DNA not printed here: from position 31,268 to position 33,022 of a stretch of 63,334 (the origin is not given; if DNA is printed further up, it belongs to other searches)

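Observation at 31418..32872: EBP paralog 1 looks like an ATPase-dead, sigma54-contact-deficient enhancer-binding protein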

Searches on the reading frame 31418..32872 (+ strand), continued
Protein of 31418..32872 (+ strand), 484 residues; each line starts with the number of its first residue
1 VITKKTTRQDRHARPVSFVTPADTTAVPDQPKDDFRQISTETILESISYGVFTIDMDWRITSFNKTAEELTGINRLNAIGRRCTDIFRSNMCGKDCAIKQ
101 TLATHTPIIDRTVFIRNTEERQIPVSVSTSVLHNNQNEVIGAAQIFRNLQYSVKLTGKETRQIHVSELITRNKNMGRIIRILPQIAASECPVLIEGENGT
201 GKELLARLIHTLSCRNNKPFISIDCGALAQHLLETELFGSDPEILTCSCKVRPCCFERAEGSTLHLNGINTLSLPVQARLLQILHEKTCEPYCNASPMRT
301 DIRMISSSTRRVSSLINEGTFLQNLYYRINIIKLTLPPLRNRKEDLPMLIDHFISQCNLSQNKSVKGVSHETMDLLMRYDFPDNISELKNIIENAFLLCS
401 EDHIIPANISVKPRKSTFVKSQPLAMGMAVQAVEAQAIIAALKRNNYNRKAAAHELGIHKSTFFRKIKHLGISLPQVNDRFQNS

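Call 12: find_homologous_proteins(query=window:31418-32872:+, max_evalue=1e-30)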
Query window:31418-32872:+ (484 aa): 6499 proteins with E <= 1e-30 among 8000 candidates; the best 120 are listed.
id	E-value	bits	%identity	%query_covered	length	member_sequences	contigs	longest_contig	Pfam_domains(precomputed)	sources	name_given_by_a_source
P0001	0.0e+0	1088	100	100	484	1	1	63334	PF13426.14,PF13188.14,PF00158.33,PF25601.2,PF02954.26,PF08448.17,PF00989.32,PF14532.13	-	-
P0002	7.8e-197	673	63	100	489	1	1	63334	PF13426.14,PF00158.33,PF07724.21,PF25601.2,PF02954.26,PF08448.17,PF00989.32,PF14532.13,PF07728.21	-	-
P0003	6.1e-173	594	41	93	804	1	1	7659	PF13426.14,PF13188.14,PF24820.2,PF00004.36,PF14532.13,PF07728.21,PF13596.13,PF08447.19,PF12860.14,PF00158.33,PF07724.21,PF25601.2,PF02954.26,PF18024.8,PF08448.17,PF00989.32,PF14598.13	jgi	jgi:PAS domain S-box-containing protein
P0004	4.4e-170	585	41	92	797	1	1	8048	PF13426.14,PF13188.14,PF14532.13,PF07728.21,PF13596.13,PF08447.19,PF12860.14,PF00158.33,PF25601.2,PF02954.26,PF08448.17,PF00989.32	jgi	-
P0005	8.3e-168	577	42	91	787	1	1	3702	PF13426.14,PF13188.14,PF00004.36,PF14532.13,PF07728.21,PF13596.13,PF08447.19,PF12860.14,PF00158.33,PF25601.2,PF02954.26,PF18024.8,PF08448.17,PF00989.32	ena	-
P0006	5.5e-166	571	42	91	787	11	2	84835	PF13426.14,PF13188.14,PF00004.36,PF14532.13,PF07728.21,PF13596.13,PF08447.19,PF12860.14,PF00158.33,PF25601.2,PF02954.26,PF18024.8,PF08448.17,PF00989.32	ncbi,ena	-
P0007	1.5e-165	570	40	92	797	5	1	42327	PF13426.14,PF13188.14,PF00004.36,PF14532.13,PF07728.21,PF13596.13,PF08447.19,PF00158.33,PF25601.2,PF02954.26,PF08448.17,PF26637.1,PF00989.32,PF14598.13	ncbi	ncbi:MAG: sigma 54-interacting transcriptional regulator [Thermodesulfobacteriota bacterium]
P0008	1.2e-163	563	41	89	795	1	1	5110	PF13426.14,PF13188.14,PF24820.2,PF00004.36,PF14532.13,PF07728.21,PF13596.13,PF08447.19,PF00158.33,PF25601.2,PF02954.26,PF08448.17,PF00989.32,PF14598.13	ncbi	-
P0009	2.0e-161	556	42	90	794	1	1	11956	PF13426.14,PF13188.14,PF24820.2,PF00004.36,PF14532.13,PF07728.21,PF13596.13,PF08447.19,PF00158.33,PF25601.2,PF02954.26,PF08448.17,PF00989.32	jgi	jgi:PAS domain S-box-containing protein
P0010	3.0e-161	556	48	92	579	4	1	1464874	PF13596.13,PF13426.14,PF13188.14,PF00158.33,PF25601.2,PF02954.26,PF08448.17,PF00004.36,PF00989.32,PF14532.13,PF07728.21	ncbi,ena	-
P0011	4.8e-161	555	48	91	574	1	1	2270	PF13426.14,PF13188.14,PF12860.14,PF00158.33,PF25601.2,PF02954.26,PF08448.17,PF00004.36,PF00989.32,PF14532.13,PF07728.21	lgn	-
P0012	2.2e-160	553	48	92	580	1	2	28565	PF13426.14,PF13188.14,PF12860.14,PF00158.33,PF25601.2,PF02954.26,PF08448.17,PF00989.32,PF14532.13,PF07728.21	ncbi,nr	ncbi:MAG: sigma 54-interacting transcriptional regulator [Proteobacteria bacterium]|nr:sigma 54-inte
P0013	5.7e-155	535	42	92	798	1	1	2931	PF13596.13,PF08447.19,PF13426.14,PF13188.14,PF00158.33,PF25601.2,PF02954.26,PF08448.17,PF00989.32,PF14532.13,PF07728.21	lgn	-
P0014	1.4e-153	530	41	93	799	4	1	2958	PF13426.14,PF13188.14,PF14532.13,PF07728.21,PF13596.13,PF08447.19,PF12860.14,PF00158.33,PF25601.2,PF02954.26,PF08448.17,PF00989.32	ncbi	-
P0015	1.5e-153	530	38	91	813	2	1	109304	PF13426.14,PF13188.14,PF24820.2,PF14532.13,PF07728.21,PF13596.13,PF08447.19,PF12860.14,PF00158.33,PF25601.2,PF02954.26,PF08448.17,PF00989.32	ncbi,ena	-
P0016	3.5e-153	529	40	93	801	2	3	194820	PF13426.14,PF13188.14,PF14532.13,PF07728.21,PF13596.13,PF08447.19,PF12860.14,PF00158.33,PF25601.2,PF02954.26,PF08448.17,PF00989.32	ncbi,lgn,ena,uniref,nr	ncbi:sigma 54-interacting transcriptional regulator [Desulfobulbus elongatus]|uniref:sigma 54-intera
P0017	7.4e-153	528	55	93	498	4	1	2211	PF13426.14,PF13188.14,PF00158.33,PF25601.2,PF02954.26,PF08448.17,PF00989.32,PF14532.13,PF07728.21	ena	-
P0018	1.1e-152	527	41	93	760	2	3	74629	PF13426.14,PF13188.14,PF00004.36,PF14532.13,PF07728.21,PF13596.13,PF08447.19,PF12860.14,PF00158.33,PF25601.2,PF02954.26,PF08448.17,PF00989.32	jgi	jgi:PAS domain S-box-containing protein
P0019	3.4e-152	526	40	92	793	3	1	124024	PF13426.14,PF13188.14,PF00004.36,PF14532.13,PF07728.21,PF13596.13,PF08447.19,PF00158.33,PF07724.21,PF25601.2,PF02954.26,PF08448.17,PF00989.32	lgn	-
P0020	3.5e-152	526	55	93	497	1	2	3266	PF13426.14,PF13188.14,PF00158.33,PF25601.2,PF02954.26,PF08448.17,PF00989.32,PF14532.13,PF07728.21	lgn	-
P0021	1.7e-151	523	41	92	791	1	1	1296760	PF13426.14,PF13188.14,PF00004.36,PF14532.13,PF07728.21,PF13596.13,PF08447.19,PF00158.33,PF25601.2,PF02954.26,PF08448.17,PF00989.32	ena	-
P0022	2.3e-151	523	54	94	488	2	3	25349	PF13426.14,PF13188.14,PF00158.33,PF25601.2,PF02954.26,PF08448.17,PF00004.36,PF00989.32,PF14532.13,PF07728.21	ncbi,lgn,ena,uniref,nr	ncbi:MAG: sigma 54-interacting transcriptional regulator [Desulfobulbaceae bacterium]|uniref:Sigma 5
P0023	2.7e-151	523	41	92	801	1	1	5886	PF13426.14,PF13188.14,PF14532.13,PF07728.21,PF13596.13,PF08447.19,PF12860.14,PF00158.33,PF25601.2,PF02954.26,PF08448.17,PF00989.32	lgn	-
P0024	8.9e-150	518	54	94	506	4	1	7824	PF13426.14,PF13188.14,PF00158.33,PF25601.2,PF02954.26,PF08448.17,PF00989.32,PF14532.13,PF07728.21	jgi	-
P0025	1.3e-149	517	54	93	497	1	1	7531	PF13426.14,PF13188.14,PF00158.33,PF25601.2,PF02954.26,PF08448.17,PF00989.32,PF14532.13,PF07728.21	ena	-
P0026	3.4e-149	516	54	92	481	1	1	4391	PF13426.14,PF13188.14,PF00158.33,PF25601.2,PF02954.26,PF08448.17,PF00004.36,PF00989.32,PF14532.13,PF07728.21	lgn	-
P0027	7.2e-149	515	54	93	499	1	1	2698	PF13426.14,PF13188.14,PF00158.33,PF25601.2,PF02954.26,PF08448.17,PF00989.32,PF14532.13,PF07728.21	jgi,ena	-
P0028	6.7e-148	512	55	93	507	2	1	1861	PF13426.14,PF13188.14,PF00158.33,PF25601.2,PF02954.26,PF08448.17,PF00989.32,PF14532.13,PF07728.21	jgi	jgi:PAS domain S-box-containing protein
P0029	9.1e-148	511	42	92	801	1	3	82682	PF13426.14,PF13188.14,PF00004.36,PF14532.13,PF07728.21,PF13596.13,PF08447.19,PF12860.14,PF00158.33,PF25601.2,PF02954.26,PF08448.17,PF00989.32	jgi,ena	-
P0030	1.9e-147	510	40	92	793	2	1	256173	PF13426.14,PF13188.14,PF00004.36,PF14532.13,PF07728.21,PF13596.13,PF08447.19,PF00158.33,PF25601.2,PF02954.26,PF08448.17,PF00989.32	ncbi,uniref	ncbi:sigma 54-interacting transcriptional regulator [Desulfogranum japonicum]|uniref:sigma 54-intera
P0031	1.7e-146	507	41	92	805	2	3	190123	PF13596.13,PF08447.19,PF13426.14,PF13188.14,PF00158.33,PF25601.2,PF02954.26,PF08448.17,PF00989.32,PF14532.13,PF07728.21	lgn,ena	-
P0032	9.0e-144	498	40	92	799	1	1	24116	PF13426.14,PF13188.14,PF24820.2,PF00004.36,PF14532.13,PF07728.21,PF13596.13,PF08447.19,PF12860.14,PF00158.33,PF25601.2,PF02954.26,PF08448.17,PF00989.32,PF14598.13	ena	-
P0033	6.0e-143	495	39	92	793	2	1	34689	PF13426.14,PF13188.14,PF00004.36,PF14532.13,PF07728.21,PF13596.13,PF08447.19,PF00158.33,PF07724.21,PF25601.2,PF02954.26,PF08448.17,PF00989.32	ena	-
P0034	4.6e-142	492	41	93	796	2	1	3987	PF13426.14,PF13188.14,PF24820.2,PF00004.36,PF14532.13,PF07728.21,PF13596.13,PF08447.19,PF00158.33,PF25601.2,PF02954.26,PF08448.17,PF00989.32,PF14598.13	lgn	-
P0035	1.6e-141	490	40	90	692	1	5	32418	PF13426.14,PF13188.14,PF00004.36,PF14532.13,PF07728.21,PF13596.13,PF00158.33,PF25601.2,PF02954.26,PF08448.17,PF00989.32,PF01078.28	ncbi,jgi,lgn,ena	-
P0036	3.0e-139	483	41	91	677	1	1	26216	PF13426.14,PF13188.14,PF24820.2,PF00004.36,PF14532.13,PF07728.21,PF13596.13,PF08447.19,PF12860.14,PF00158.33,PF25601.2,PF02954.26,PF08448.17,PF00989.32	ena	-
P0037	1.3e-138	481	42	91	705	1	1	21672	PF13596.13,PF13426.14,PF13188.14,PF00158.33,PF25601.2,PF02954.26,PF08448.17,PF00004.36,PF00989.32,PF14532.13,PF07728.21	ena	-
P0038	3.1e-138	480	41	91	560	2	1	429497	PF13426.14,PF13188.14,PF14532.13,PF07728.21,PF13596.13,PF08447.19,PF00158.33,PF25601.2,PF02954.26,PF18024.8,PF08448.17,PF00989.32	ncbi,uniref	ncbi:sigma 54-interacting transcriptional regulator [Dissulfuribacter thermophilus]|uniref:sigma-54 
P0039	6.5e-138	479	51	93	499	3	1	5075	PF13426.14,PF13188.14,PF00158.33,PF25601.2,PF02954.26,PF08448.17,PF00989.32,PF14532.13,PF07728.21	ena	-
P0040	6.8e-137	475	49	95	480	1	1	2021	PF13426.14,PF13188.14,PF00158.33,PF25601.2,PF02954.26,PF08448.17,PF00004.36,PF00989.32,PF14532.13,PF07728.21,PF01078.28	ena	-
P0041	2.0e-136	474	50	91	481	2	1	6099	PF13426.14,PF13188.14,PF00158.33,PF25601.2,PF02954.26,PF08448.17,PF00989.32,PF14532.13,PF07728.21,PF01078.28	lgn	-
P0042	9.0e-136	472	50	93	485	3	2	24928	PF13426.14,PF13188.14,PF00158.33,PF25601.2,PF02954.26,PF00989.32,PF14532.13,PF07728.21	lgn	-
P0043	4.6e-135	469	50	96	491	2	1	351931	PF13426.14,PF00158.33,PF25601.2,PF02954.26,PF08448.17,PF00004.36,PF00989.32,PF14532.13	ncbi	ncbi:MAG: sigma 54-interacting transcriptional regulator [Pseudomonadota bacterium]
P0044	1.3e-134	468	49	91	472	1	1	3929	PF13426.14,PF13188.14,PF00158.33,PF25601.2,PF02954.26,PF08448.17,PF00989.32,PF14532.13,PF07728.21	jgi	jgi:PAS domain S-box-containing protein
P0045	1.7e-134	467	49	92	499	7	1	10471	PF13426.14,PF13188.14,PF00158.33,PF25601.2,PF02954.26,PF08448.17,PF00989.32,PF14532.13,PF07728.21,PF01078.28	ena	-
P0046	1.8e-134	467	49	93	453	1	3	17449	PF13426.14,PF13188.14,PF00158.33,PF07724.21,PF25601.2,PF02954.26,PF08448.17,PF00004.36,PF00989.32,PF14532.13,PF07728.21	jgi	jgi:PAS domain S-box-containing protein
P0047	3.1e-134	466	52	94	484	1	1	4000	PF13426.14,PF13188.14,PF00158.33,PF25601.2,PF02954.26,PF08448.17,PF00989.32,PF14532.13,PF07728.21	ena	-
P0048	6.1e-134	465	49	92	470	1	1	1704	PF13426.14,PF13188.14,PF00158.33,PF25601.2,PF02954.26,PF08448.17,PF00989.32,PF14532.13,PF07728.21,PF01078.28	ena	-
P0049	1.0e-133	465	49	91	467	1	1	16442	PF13426.14,PF13188.14,PF00158.33,PF25601.2,PF02954.26,PF08448.17,PF00989.32,PF14532.13,PF07728.21,PF01078.28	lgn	-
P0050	1.3e-133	464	50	93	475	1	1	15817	PF13426.14,PF13188.14,PF00004.36,PF14532.13,PF07728.21,PF00158.33,PF07724.21,PF25601.2,PF02954.26,PF08448.17,PF00989.32,PF01078.28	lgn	-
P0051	3.6e-133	463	47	92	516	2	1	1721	PF13426.14,PF13188.14,PF00158.33,PF25601.2,PF02954.26,PF08448.17,PF00004.36,PF00989.32,PF14532.13,PF07728.21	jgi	jgi:PAS domain S-box-containing protein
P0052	4.7e-133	463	50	92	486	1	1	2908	PF13426.14,PF20030.6,PF13188.14,PF00158.33,PF25601.2,PF02954.26,PF08448.17,PF00989.32,PF14532.13,PF07728.21,PF01078.28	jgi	jgi:PAS domain S-box-containing protein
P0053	1.2e-132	461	49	92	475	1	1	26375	PF13426.14,PF13188.14,PF00158.33,PF25601.2,PF02954.26,PF08448.17,PF00989.32,PF14532.13,PF07728.21,PF01078.28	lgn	-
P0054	4.7e-132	459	50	91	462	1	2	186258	PF13426.14,PF13188.14,PF00158.33,PF25601.2,PF02954.26,PF08448.17,PF00989.32,PF14532.13,PF07728.21,PF01078.28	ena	-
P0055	4.7e-132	459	50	91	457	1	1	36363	PF13426.14,PF13188.14,PF00158.33,PF25601.2,PF02954.26,PF08448.17,PF00989.32,PF14532.13,PF07728.21,PF01078.28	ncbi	-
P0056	4.9e-132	459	47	92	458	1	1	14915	PF13426.14,PF00158.33,PF25601.2,PF02954.26,PF08448.17,PF00989.32,PF14532.13,PF07728.21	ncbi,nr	ncbi:MAG: sigma 54-interacting transcriptional regulator [Candidatus Krumholzibacteriota bacterium]|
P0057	8.9e-132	458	49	92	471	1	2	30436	PF13426.14,PF13188.14,PF00158.33,PF07724.21,PF25601.2,PF02954.26,PF08448.17,PF00989.32,PF14532.13,PF07728.21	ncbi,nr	ncbi:MAG: sigma 54-interacting transcriptional regulator [Deltaproteobacteria bacterium]|nr:sigma 54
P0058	1.1e-131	458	48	91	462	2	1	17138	PF13426.14,PF13188.14,PF00158.33,PF07724.21,PF25601.2,PF02954.26,PF08448.17,PF00989.32,PF14532.13,PF07728.21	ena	-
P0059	2.0e-131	457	48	95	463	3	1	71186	PF13426.14,PF13188.14,PF00158.33,PF25601.2,PF02954.26,PF08448.17,PF00989.32,PF14532.13,PF07728.21,PF01078.28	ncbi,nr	ncbi:MAG: sigma 54-interacting transcriptional regulator [bacterium]|nr:sigma 54-interacting transcr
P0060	2.7e-131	457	49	92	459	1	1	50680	PF13426.14,PF13188.14,PF00158.33,PF25601.2,PF02954.26,PF18024.8,PF08448.17,PF00989.32,PF14532.13,PF07728.21,PF01078.28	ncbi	ncbi:MAG: sigma 54-interacting transcriptional regulator [Verrucomicrobiota bacterium]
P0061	3.3e-131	457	49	92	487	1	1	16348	PF13426.14,PF13188.14,PF00004.36,PF14532.13,PF07728.21,PF00158.33,PF07724.21,PF25601.2,PF02954.26,PF08448.17,PF00989.32,PF01078.28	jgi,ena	-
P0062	6.7e-131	455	49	91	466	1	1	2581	PF13426.14,PF13188.14,PF00158.33,PF25601.2,PF02954.26,PF08448.17,PF00004.36,PF00989.32,PF14532.13,PF07728.21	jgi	-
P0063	9.4e-131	455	49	91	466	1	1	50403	PF13426.14,PF13188.14,PF00158.33,PF25601.2,PF02954.26,PF08448.17,PF00004.36,PF00989.32,PF14532.13,PF07728.21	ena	-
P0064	1.0e-130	455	48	92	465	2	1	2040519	PF13426.14,PF13188.14,PF00158.33,PF25601.2,PF02954.26,PF08448.17,PF00989.32,PF14532.13,PF07728.21,PF01078.28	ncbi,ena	-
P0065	1.5e-130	454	48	91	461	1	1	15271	PF13426.14,PF13188.14,PF00158.33,PF25601.2,PF02954.26,PF08448.17,PF00989.32,PF14532.13,PF07728.21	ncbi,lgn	-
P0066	1.5e-130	454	48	91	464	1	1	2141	PF13426.14,PF13188.14,PF00158.33,PF25601.2,PF02954.26,PF08448.17,PF00989.32,PF14532.13,PF07728.21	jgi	-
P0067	1.6e-130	454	49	92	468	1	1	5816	PF13426.14,PF13188.14,PF00158.33,PF25601.2,PF02954.26,PF08448.17,PF00989.32,PF14532.13,PF07728.21,PF01078.28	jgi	-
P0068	1.8e-130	454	47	91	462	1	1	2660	PF13426.14,PF13188.14,PF00158.33,PF25601.2,PF02954.26,PF08448.17,PF00989.32,PF14532.13,PF07728.21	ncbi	-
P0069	2.2e-130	454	48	92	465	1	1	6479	PF13426.14,PF13188.14,PF00158.33,PF25601.2,PF02954.26,PF08448.17,PF00989.32,PF14532.13,PF07728.21,PF01078.28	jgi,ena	-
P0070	2.3e-130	454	47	91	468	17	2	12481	PF13426.14,PF13188.14,PF00158.33,PF25601.2,PF02954.26,PF08448.17,PF00989.32,PF14532.13,PF07728.21,PF01078.28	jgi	-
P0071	3.0e-130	453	47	93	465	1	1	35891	PF13426.14,PF13188.14,PF00158.33,PF25601.2,PF02954.26,PF08448.17,PF00989.32,PF14532.13,PF07728.21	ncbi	-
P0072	3.3e-130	453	49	92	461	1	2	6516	PF13426.14,PF13188.14,PF00158.33,PF25601.2,PF02954.26,PF08448.17,PF00004.36,PF00989.32,PF14532.13,PF07728.21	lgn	-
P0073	3.4e-130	453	48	91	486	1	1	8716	PF13426.14,PF13188.14,PF00004.36,PF14532.13,PF07728.21,PF00158.33,PF07724.21,PF25601.2,PF02954.26,PF08448.17,PF00989.32,PF01078.28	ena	-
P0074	3.8e-130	453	49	92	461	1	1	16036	PF13426.14,PF13188.14,PF00158.33,PF25601.2,PF02954.26,PF08448.17,PF00004.36,PF00989.32,PF14532.13,PF07728.21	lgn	-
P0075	4.5e-130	453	48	92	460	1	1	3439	PF13426.14,PF13188.14,PF00158.33,PF25601.2,PF02954.26,PF08448.17,PF00989.32,PF14532.13,PF07728.21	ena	-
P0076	4.8e-130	453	39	92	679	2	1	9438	PF08447.19,PF13426.14,PF13188.14,PF00158.33,PF24820.2,PF25601.2,PF02954.26,PF08448.17,PF00989.32,PF14532.13,PF07728.21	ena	-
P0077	5.0e-130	453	50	92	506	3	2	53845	PF13426.14,PF13188.14,PF00158.33,PF25601.2,PF02954.26,PF08448.17,PF00004.36,PF00989.32,PF14532.13,PF07728.21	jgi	jgi:PAS domain S-box-containing protein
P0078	5.0e-130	453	47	96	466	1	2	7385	PF13426.14,PF13188.14,PF00158.33,PF25601.2,PF02954.26,PF08448.17,PF00989.32,PF14532.13,PF07728.21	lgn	-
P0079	6.4e-130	452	46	92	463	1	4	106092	PF13426.14,PF13188.14,PF00158.33,PF25601.2,PF02954.26,PF08448.17,PF00989.32,PF14532.13,PF07728.21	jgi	-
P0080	8.1e-130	452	48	91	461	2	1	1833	PF13426.14,PF13188.14,PF00158.33,PF25601.2,PF02954.26,PF08448.17,PF00989.32,PF14532.13,PF07728.21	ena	-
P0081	1.4e-129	451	48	91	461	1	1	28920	PF13426.14,PF13188.14,PF00158.33,PF25601.2,PF02954.26,PF08448.17,PF00989.32,PF14532.13,PF07728.21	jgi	-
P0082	1.6e-129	451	48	91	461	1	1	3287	PF13426.14,PF13188.14,PF00158.33,PF25601.2,PF02954.26,PF08448.17,PF00989.32,PF14532.13,PF07728.21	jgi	jgi:PAS domain S-box-containing protein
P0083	1.9e-129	451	41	89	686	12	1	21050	PF13596.13,PF13426.14,PF13188.14,PF12860.14,PF00158.33,PF25601.2,PF02954.26,PF08448.17,PF00989.32,PF14532.13,PF07728.21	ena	-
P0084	2.2e-129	450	48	91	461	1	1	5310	PF13426.14,PF00158.33,PF25601.2,PF02954.26,PF08448.17,PF00989.32,PF14532.13,PF07728.21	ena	-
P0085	2.4e-129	450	49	91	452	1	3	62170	PF13426.14,PF13188.14,PF00158.33,PF07724.21,PF25601.2,PF02954.26,PF08448.17,PF00989.32,PF14532.13,PF07728.21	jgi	-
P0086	3.3e-129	450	48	92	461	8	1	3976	PF13426.14,PF13188.14,PF00158.33,PF25601.2,PF02954.26,PF08448.17,PF00989.32,PF14532.13,PF07728.21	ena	-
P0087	3.5e-129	450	48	91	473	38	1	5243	PF13426.14,PF13188.14,PF00158.33,PF25601.2,PF02954.26,PF08448.17,PF00989.32,PF14532.13,PF07728.21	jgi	jgi:PAS domain S-box-containing protein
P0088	4.2e-129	450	47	92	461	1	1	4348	PF13426.14,PF13188.14,PF00158.33,PF25601.2,PF02954.26,PF08448.17,PF00004.36,PF00989.32,PF14532.13,PF07728.21,PF01078.28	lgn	-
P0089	4.9e-129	449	49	92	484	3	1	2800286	PF13426.14,PF13188.14,PF00158.33,PF25601.2,PF02954.26,PF08448.17,PF00004.36,PF00989.32,PF14532.13,PF07728.21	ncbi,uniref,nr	ncbi:sigma 54-interacting transcriptional regulator [Desulfobacterales bacterium RS19-109]|uniref:Si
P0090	5.9e-129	449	49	92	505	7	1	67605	PF13426.14,PF13188.14,PF00158.33,PF25601.2,PF02954.26,PF08448.17,PF00989.32,PF14532.13,PF07728.21,PF01078.28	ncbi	ncbi:MAG: sigma-54 interaction domain-containing protein [Thermodesulfobacteriota bacterium]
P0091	6.1e-129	449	48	92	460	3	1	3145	PF13426.14,PF13188.14,PF00158.33,PF25601.2,PF02954.26,PF08448.17,PF00989.32,PF14532.13,PF07728.21,PF01078.28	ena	-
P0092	7.2e-129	449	46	92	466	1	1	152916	PF13426.14,PF13188.14,PF00158.33,PF25601.2,PF02954.26,PF08448.17,PF00989.32,PF14532.13,PF07728.21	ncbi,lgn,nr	ncbi:MAG: sigma 54-interacting transcriptional regulator [Desulfobacterales bacterium]|nr:sigma 54-i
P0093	1.0e-128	448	49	91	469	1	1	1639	PF13426.14,PF13188.14,PF00158.33,PF25601.2,PF02954.26,PF08448.17,PF00989.32,PF14532.13,PF07728.21,PF01078.28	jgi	jgi:PAS domain S-box-containing protein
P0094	1.2e-128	448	47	95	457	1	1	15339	PF13426.14,PF13188.14,PF00158.33,PF07724.21,PF25601.2,PF02954.26,PF08448.17,PF00989.32,PF14532.13,PF07728.21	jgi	jgi:PAS domain S-box-containing protein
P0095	1.3e-128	448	47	91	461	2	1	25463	PF13426.14,PF13188.14,PF00158.33,PF07724.21,PF25601.2,PF02954.26,PF08448.17,PF00989.32,PF14532.13,PF07728.21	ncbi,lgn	-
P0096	1.6e-128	448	47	91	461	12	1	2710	PF13426.14,PF13188.14,PF00158.33,PF25601.2,PF02954.26,PF08448.17,PF00989.32,PF14532.13,PF07728.21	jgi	jgi:PAS domain S-box-containing protein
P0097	1.6e-128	448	47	92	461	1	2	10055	PF13426.14,PF13188.14,PF00158.33,PF25601.2,PF02954.26,PF08448.17,PF00004.36,PF00989.32,PF14532.13,PF07728.21,PF01078.28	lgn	-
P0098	1.6e-128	448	48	93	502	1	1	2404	PF13426.14,PF13188.14,PF00158.33,PF25601.2,PF02954.26,PF08448.17,PF00004.36,PF00989.32,PF14532.13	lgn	-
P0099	1.8e-128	447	48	90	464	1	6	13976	PF13426.14,PF13188.14,PF00158.33,PF25601.2,PF02954.26,PF08448.17,PF00989.32,PF14532.13,PF07728.21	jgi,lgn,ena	jgi:PAS domain S-box-containing protein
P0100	2.0e-128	447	48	90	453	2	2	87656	PF13426.14,PF00158.33,PF25601.2,PF02954.26,PF08448.17,PF00989.32,PF14532.13,PF07728.21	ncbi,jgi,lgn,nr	ncbi:MAG: sigma 54-interacting transcriptional regulator [Thermodesulfobacteriota bacterium]|jgi:PAS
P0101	2.0e-128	447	46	94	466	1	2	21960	PF13426.14,PF13188.14,PF00158.33,PF25601.2,PF02954.26,PF18024.8,PF08448.17,PF00989.32,PF14532.13,PF07728.21,PF01078.28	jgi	jgi:PAS domain S-box-containing protein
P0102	2.4e-128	447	46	95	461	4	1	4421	PF13426.14,PF13188.14,PF00158.33,PF25601.2,PF02954.26,PF08448.17,PF00989.32,PF14532.13,PF07728.21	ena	-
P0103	2.6e-128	447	46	93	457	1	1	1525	PF13426.14,PF00158.33,PF07724.21,PF25601.2,PF02954.26,PF08448.17,PF00989.32,PF14532.13,PF07728.21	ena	-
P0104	2.7e-128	447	47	91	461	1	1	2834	PF13426.14,PF13188.14,PF00158.33,PF25601.2,PF02954.26,PF08448.17,PF00989.32,PF14532.13,PF07728.21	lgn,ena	-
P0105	2.7e-128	447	46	91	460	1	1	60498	PF13426.14,PF13188.14,PF00158.33,PF07724.21,PF25601.2,PF02954.26,PF08448.17,PF00989.32,PF14532.13,PF07728.21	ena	-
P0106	2.9e-128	447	46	91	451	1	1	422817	PF13426.14,PF13188.14,PF00158.33,PF07724.21,PF25601.2,PF02954.26,PF08448.17,PF00989.32,PF14532.13,PF07728.21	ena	-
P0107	3.1e-128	447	48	91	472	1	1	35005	PF13426.14,PF13188.14,PF00158.33,PF25601.2,PF02954.26,PF08448.17,PF00004.36,PF00989.32,PF14532.13,PF07728.21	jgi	jgi:PAS domain S-box-containing protein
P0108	3.6e-128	446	47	91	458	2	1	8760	PF13426.14,PF13188.14,PF00158.33,PF25601.2,PF02954.26,PF08448.17,PF00989.32,PF14532.13,PF07728.21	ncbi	-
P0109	5.1e-128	446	49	93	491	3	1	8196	PF13426.14,PF13188.14,PF00158.33,PF25601.2,PF02954.26,PF08448.17,PF00989.32,PF14532.13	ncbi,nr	ncbi:MAG TPA: Fis family transcriptional regulator [Desulfobacteraceae bacterium]|nr:Fis family tran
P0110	5.4e-128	446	48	91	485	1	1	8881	PF13426.14,PF13188.14,PF00158.33,PF25601.2,PF02954.26,PF08448.17,PF00004.36,PF00989.32,PF14532.13,PF07728.21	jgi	jgi:PAS domain S-box-containing protein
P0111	7.9e-128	445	48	90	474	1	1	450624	PF13426.14,PF13188.14,PF00158.33,PF25601.2,PF02954.26,PF08448.17,PF00989.32,PF14532.13,PF07728.21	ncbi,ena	-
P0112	9.0e-128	445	46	91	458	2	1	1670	PF13426.14,PF13188.14,PF00158.33,PF25601.2,PF02954.26,PF08448.17,PF00989.32,PF14532.13,PF07728.21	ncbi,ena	-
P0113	1.2e-127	445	47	91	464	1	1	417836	PF13426.14,PF13188.14,PF00158.33,PF25601.2,PF02954.26,PF08448.17,PF00989.32,PF14532.13,PF07728.21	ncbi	ncbi:MAG: sigma 54-interacting transcriptional regulator [Acidobacteriota bacterium]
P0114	1.8e-127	444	47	91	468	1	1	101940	PF13426.14,PF13188.14,PF00158.33,PF25601.2,PF02954.26,PF08448.17,PF00989.32,PF14532.13,PF07728.21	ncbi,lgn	-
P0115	2.0e-127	444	48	91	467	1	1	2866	PF13426.14,PF13188.14,PF00158.33,PF25601.2,PF02954.26,PF08448.17,PF00989.32,PF14532.13,PF07728.21,PF01078.28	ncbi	-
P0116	2.0e-127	444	46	94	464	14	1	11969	PF13426.14,PF13188.14,PF00158.33,PF25601.2,PF02954.26,PF08448.17,PF00989.32,PF14532.13,PF07728.21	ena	-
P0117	2.4e-127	444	48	93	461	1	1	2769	PF13426.14,PF13188.14,PF00158.33,PF25601.2,PF02954.26,PF08448.17,PF00989.32,PF14532.13,PF07728.21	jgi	jgi:PAS domain S-box-containing protein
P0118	2.4e-127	444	46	93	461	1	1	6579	PF13426.14,PF13188.14,PF00158.33,PF07724.21,PF25601.2,PF02954.26,PF08448.17,PF00989.32,PF14532.13,PF07728.21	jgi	jgi:PAS domain S-box-containing protein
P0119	2.5e-127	444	48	94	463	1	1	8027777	PF13426.14,PF00158.33,PF25601.2,PF02954.26,PF08448.17,PF00989.32,PF14532.13,PF07728.21,PF01078.28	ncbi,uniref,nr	ncbi:sigma-54 interaction domain-containing protein [Desulfonema magnum]|uniref:Transcriptional regu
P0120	2.8e-127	444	47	91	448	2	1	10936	PF13426.14,PF13188.14,PF00158.33,PF25601.2,PF02954.26,PF08448.17,PF00989.32,PF14532.13,PF07728.21,PF01078.28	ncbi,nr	ncbi:MAG: PAS domain-containing protein [Desulfobacteraceae bacterium]|nr:PAS domain-containing prot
